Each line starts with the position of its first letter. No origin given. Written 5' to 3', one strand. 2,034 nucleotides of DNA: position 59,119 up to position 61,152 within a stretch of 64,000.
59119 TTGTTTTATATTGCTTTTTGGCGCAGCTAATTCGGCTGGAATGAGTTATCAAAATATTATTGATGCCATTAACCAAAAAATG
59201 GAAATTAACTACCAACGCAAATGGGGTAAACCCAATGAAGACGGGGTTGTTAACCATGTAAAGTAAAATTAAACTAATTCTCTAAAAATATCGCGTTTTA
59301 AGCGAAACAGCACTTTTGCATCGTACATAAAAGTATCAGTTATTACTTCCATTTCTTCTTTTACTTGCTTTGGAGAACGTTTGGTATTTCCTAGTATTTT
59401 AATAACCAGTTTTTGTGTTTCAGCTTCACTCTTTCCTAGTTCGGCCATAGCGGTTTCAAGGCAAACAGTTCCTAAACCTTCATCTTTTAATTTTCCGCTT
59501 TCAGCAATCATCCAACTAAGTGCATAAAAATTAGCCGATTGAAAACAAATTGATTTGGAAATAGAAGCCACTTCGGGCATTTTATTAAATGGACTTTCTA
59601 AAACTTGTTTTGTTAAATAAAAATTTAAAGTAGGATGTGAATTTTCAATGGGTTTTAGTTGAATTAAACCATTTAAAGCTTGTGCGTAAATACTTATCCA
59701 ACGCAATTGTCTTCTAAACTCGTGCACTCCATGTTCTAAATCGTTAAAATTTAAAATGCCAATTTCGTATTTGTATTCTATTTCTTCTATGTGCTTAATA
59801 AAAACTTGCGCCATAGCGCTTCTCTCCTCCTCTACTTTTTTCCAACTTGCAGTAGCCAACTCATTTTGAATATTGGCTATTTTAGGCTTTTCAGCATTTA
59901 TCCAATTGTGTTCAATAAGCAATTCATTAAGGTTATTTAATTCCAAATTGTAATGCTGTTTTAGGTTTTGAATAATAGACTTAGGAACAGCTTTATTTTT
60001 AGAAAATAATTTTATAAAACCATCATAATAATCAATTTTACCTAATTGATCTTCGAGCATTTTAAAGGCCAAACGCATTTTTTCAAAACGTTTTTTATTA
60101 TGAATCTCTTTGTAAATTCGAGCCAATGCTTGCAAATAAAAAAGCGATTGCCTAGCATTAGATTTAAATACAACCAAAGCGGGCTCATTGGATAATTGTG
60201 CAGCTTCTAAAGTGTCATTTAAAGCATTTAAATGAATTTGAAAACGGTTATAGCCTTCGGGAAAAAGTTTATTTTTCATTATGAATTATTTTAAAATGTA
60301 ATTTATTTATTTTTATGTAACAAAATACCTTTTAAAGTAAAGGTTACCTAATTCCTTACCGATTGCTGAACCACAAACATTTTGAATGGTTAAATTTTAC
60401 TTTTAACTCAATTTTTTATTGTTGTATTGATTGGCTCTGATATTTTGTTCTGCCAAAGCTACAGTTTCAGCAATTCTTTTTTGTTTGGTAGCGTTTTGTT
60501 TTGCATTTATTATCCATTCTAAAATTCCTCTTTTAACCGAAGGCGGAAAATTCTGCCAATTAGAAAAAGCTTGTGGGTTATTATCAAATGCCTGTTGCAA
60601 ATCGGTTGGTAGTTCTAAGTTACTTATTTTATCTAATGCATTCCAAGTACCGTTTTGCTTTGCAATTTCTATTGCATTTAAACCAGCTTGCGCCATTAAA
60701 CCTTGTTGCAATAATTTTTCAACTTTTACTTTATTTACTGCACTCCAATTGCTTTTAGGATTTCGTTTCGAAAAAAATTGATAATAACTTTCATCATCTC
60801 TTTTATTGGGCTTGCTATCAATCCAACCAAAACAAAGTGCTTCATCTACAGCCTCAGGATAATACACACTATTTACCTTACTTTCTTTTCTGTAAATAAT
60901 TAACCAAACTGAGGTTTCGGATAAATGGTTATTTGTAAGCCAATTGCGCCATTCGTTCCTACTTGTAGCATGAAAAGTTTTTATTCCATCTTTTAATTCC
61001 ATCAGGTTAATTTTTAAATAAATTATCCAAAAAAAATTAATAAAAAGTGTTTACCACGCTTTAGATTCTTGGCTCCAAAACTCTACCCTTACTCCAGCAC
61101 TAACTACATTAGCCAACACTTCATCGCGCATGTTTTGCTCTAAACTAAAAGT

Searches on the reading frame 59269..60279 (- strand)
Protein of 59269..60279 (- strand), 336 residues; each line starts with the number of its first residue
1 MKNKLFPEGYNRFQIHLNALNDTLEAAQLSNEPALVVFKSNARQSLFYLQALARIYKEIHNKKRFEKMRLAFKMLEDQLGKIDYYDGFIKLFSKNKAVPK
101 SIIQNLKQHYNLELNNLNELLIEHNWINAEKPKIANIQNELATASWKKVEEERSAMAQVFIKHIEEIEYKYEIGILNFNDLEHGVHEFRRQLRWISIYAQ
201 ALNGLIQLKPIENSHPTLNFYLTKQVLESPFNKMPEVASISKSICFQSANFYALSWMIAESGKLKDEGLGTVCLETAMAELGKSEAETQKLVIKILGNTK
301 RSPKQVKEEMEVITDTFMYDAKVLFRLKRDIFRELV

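Call 20: search_protein_families(library=pfam, proteins=[window:59269-60279:-], max_evalue=0.001)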
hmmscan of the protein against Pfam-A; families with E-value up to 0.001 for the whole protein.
window:59269-60279:- (336 aa): 0 families

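Call 68: search_protein_families(library=ncbifam, proteins=[window:59269-60279:-], max_evalue=0.1)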
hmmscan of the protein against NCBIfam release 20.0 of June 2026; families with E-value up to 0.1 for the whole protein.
window:59269-60279:- (336 aa): 1 family
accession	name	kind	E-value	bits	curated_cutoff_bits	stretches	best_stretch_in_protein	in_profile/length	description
TIGR01557.1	myb_SHAQKYF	subfamily_domain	0.092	13.1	29.3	0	292-312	17-38/57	myb-like DNA-binding domain, SHAQKYF class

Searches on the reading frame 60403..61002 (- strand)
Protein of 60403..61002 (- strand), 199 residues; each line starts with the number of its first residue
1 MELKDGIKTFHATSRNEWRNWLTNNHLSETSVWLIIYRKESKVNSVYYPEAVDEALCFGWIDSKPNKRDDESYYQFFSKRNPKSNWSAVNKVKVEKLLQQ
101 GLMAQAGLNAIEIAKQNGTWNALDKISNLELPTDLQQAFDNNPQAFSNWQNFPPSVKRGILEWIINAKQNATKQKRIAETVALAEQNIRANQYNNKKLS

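Call 20: search_protein_families(library=pfam, proteins=[window:60403-61002:-], max_evalue=0.001)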
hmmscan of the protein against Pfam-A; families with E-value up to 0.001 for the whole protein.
window:60403-61002:- (199 aa): 1 family
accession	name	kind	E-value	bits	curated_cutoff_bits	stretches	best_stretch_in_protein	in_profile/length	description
PF13376.11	OmdA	-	1.7e-21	76.4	25.6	1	128-187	1-60/60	Bacteriocin-protection, YdeI or OmpD-Associated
